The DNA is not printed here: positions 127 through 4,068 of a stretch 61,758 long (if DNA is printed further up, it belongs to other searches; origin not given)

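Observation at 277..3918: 1213-aa protein made of nine tandem ~95-aa modules flanked by sigma-70 region-4-like HTH domains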

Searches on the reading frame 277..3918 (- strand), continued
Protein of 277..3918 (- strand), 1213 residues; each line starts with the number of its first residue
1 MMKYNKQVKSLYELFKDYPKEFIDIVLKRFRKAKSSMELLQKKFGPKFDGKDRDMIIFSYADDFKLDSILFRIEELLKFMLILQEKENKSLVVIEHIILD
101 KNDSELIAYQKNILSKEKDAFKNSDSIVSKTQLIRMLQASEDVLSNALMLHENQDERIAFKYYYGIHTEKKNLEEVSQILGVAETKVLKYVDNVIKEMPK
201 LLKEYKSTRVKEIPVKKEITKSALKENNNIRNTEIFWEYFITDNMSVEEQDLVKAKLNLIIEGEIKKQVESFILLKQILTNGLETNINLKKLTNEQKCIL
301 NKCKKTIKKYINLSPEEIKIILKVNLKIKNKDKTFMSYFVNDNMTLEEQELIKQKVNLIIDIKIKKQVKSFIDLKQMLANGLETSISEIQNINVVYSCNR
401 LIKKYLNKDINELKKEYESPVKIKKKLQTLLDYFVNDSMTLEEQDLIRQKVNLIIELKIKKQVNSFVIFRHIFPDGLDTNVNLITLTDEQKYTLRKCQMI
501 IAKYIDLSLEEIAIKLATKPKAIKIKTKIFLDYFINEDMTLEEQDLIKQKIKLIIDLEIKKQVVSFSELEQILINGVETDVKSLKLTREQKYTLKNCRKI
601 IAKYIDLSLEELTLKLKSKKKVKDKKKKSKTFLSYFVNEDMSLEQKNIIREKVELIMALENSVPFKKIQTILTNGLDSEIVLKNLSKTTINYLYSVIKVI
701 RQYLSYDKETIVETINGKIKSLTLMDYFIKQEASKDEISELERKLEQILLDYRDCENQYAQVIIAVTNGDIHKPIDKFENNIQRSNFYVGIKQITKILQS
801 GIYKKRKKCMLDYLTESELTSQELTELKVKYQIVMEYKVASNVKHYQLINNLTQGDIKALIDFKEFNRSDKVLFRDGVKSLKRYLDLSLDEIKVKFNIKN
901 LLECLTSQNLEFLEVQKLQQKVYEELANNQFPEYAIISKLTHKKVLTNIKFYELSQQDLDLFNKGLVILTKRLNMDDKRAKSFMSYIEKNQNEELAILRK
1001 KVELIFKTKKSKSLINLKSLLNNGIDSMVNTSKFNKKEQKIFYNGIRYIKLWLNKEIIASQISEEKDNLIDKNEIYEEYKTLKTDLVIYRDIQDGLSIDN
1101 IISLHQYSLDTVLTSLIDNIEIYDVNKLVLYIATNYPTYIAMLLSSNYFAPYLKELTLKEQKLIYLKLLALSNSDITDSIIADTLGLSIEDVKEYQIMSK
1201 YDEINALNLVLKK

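Call 64: predict_structure(alignment_id=A6)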
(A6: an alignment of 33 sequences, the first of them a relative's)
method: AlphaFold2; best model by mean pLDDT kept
length: 396 residues; sequences in the alignment: 33
mean_pLDDT: 86.1   pTM: 0.43
mean pLDDT of the five models: 86.1, 85.7, 85.6, 85.2, 84.9
residues with pLDDT >= 90: 283; 70-90: 54; 50-70: 9; < 50: 50
segments of 3 or more residues with pLDDT < 50: 218-266
pLDDT, mean of each block of 10 residues (from residue 1): 80 97 97 96 97 94 95 97 94 95 95 77 92 97 98 98 98 98 95 96 95 67 38 36 42 42 52 95 95 92 93 94 88 82 91 94 94 94 89 88
secondary structure, 60 per line:
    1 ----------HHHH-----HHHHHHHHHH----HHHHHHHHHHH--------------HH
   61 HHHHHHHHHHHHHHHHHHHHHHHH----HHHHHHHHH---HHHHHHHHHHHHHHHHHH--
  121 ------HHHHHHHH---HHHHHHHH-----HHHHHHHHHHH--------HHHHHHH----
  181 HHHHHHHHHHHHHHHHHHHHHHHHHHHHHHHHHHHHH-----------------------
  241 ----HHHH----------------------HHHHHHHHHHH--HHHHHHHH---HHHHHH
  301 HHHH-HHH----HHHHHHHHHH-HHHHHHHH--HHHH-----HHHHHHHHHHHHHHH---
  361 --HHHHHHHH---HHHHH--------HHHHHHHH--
elements in order: H11-14 H20-29 H34-44 H59-84 H89-97 H101-118 H127-134 H138-145 H151-161 H170-176 H181-217 H245-248 H271-281 H284-291 H295-304 H313-322 H324-331 H334-337 H343-357 H363-370 H374-378 H387-394

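Call 66: fold_search(model_id=the predicted structure, library=pdb)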
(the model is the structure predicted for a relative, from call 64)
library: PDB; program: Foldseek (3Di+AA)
matches with E <= 10: 106; with E <= 0.001: 0
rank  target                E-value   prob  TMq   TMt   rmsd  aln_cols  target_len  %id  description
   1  6kon_F                3.0e-01  0.93  0.14  0.30  22.0       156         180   13  Mycobacterium tuberculosis initial transcription complex comprising sigma H and 5'-OH RNA of 5 nt (released 2020-03-11)
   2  9m9e_F                5.8e-01  0.69  0.14  0.31  16.1       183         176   13  Structural Basis of Pausing During Transcription Initiation in Mycobacterium tuberculosis (released 2026-01-14)
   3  6in7_B                6.1e-01  0.66  0.14  0.30  18.1       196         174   12  Crystal structure of AlgU in complex with MucA(cyto) (released 2019-07-24)
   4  8z6g_B                6.1e-01  0.63  0.14  0.31  17.0       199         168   12  the AlgU-MucAcyto complex structure in Pseudomonas aeruginosa (released 2024-05-08)
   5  5zx2_F                6.4e-01  0.54  0.14  0.29  20.7       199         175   14  Mycobacterium tuberculosis RNA polymerase transcription initiation complex with ECF sigma factor sigma H and 7nt RNA (released 2019-03-20)
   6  6kop_F                7.2e-01  0.51  0.14  0.32  20.9       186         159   13  Mycobacterium tuberculosis initial transcription complex comprising sigma H and 5'-OH RNA of 9 nt (released 2020-03-11)
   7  9e87_F                1.1e+00  0.44  0.15  0.20  19.0       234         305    9  De Novo Mycobacterium tuberculosis transcription initiation pre-RPO promoter complex with open Beta' clamp (RNA Polyme (released 2025-10-01)
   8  8z6g_D                1.1e+00  0.41  0.14  0.30  18.3       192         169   11  the AlgU-MucAcyto complex structure in Pseudomonas aeruginosa (released 2024-05-08)
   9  1d3u_B                1.2e+00  0.21  0.12  0.21  15.4       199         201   12  TATA-BINDING PROTEIN/TRANSCRIPTION FACTOR (II)B/BRE+TATA-BOX COMPLEX FROM PYROCOCCUS WOESEI (released 1999-11-15)
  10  9a58_A                1.4e+00  0.35  0.15  0.16  20.0       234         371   12  Integrative model of SIGA-RPOC by crosslinking MS and deep learning (released 2024-09-18)
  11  1rp3_E                1.6e+00  0.33  0.12  0.20  20.5       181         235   12  Cocrystal structure of the flagellar sigma/anti-sigma complex, Sigma-28/FlgM (released 2004-04-06)
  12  9a7s_A                1.6e+00  0.23  0.14  0.20  20.0       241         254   12  Integrative model of RPSD-RPOB by crosslinking MS and deep learning (released 2024-09-18)
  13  1rp3_C                2.0e+00  0.33  0.13  0.21  20.3       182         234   12  Cocrystal structure of the flagellar sigma/anti-sigma complex, Sigma-28/FlgM (released 2004-04-06)
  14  6jbq_F                2.0e+00  0.25  0.14  0.29  22.2       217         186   10  CryoEM structure of Escherichia coli sigmaE transcription initiation complex containing 5nt of RNA (released 2019-05-29)
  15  4roc_A                2.1e+00  0.08  0.10  0.12  18.7       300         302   10  Human TFIIB-related factor 2 (Brf2) and TBP bound to U6#2 promoter (released 2015-12-30)
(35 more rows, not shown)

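Call 80: fold_search(model_id=the predicted structure, library=viral)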
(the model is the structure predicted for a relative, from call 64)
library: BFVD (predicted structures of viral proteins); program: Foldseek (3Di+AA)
matches with E <= 10: 138; with E <= 0.001: 0
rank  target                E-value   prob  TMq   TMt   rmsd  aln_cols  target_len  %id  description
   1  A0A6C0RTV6            2.7e-01  0.35  0.14  0.11  27.9       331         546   12  (no name in the UniProt tables at hand)
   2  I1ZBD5                3.5e-01  0.57  0.15  0.17  21.4       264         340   12  (no name in the UniProt tables at hand)
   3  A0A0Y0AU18            3.5e-01  0.28  0.12  0.10  30.7       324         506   10  Sporulation sigma factor SigF [Bacillus phage Eldridge]
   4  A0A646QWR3            4.7e-01  0.08  0.10  0.04  27.8       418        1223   12  (no name in the UniProt tables at hand)
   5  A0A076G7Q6            4.9e-01  0.16  0.11  0.16  25.8       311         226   13  RNA polymerase sigma factor [Bacillus phage Bobb]
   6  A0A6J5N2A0            5.3e-01  0.35  0.13  0.20  20.9       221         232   10  Uncharacterized protein [uncultured Caudovirales phage]
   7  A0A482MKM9            5.6e-01  1.00  0.16  0.54   5.6        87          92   15  Uncharacterized protein [Nodularia phage vB_NspS-kac68v162]
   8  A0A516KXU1            6.1e-01  0.66  0.11  0.29  18.0       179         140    8  (no name in the UniProt tables at hand)
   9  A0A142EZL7            6.9e-01  0.10  0.12  0.08  26.5       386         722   12  (no name in the UniProt tables at hand)
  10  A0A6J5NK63            7.5e-01  0.23  0.11  0.17  24.1       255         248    9  Uncharacterized protein [uncultured Caudovirales phage]
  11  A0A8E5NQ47            7.8e-01  0.84  0.14  0.37  18.4       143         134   12  (no name in the UniProt tables at hand)
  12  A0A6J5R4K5            8.2e-01  0.41  0.13  0.27  18.8       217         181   11  RpoE DNA-directed RNA polymerase specialized sigma subunit, sigma24 homolog [uncultured Caudovirales phage]
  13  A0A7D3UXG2            9.7e-01  0.30  0.14  0.25  18.2       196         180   13  (no name in the UniProt tables at hand)
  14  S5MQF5                9.7e-01  0.06  0.11  0.08  26.5       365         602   13  Uncharacterized protein [Sinorhizobium phage phiM12]
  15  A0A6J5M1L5            1.1e+00  0.30  0.13  0.23  16.7       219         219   13  RpoE DNA-directed RNA polymerase specialized sigma subunit, sigma24 homolog [uncultured Caudovirales phage]
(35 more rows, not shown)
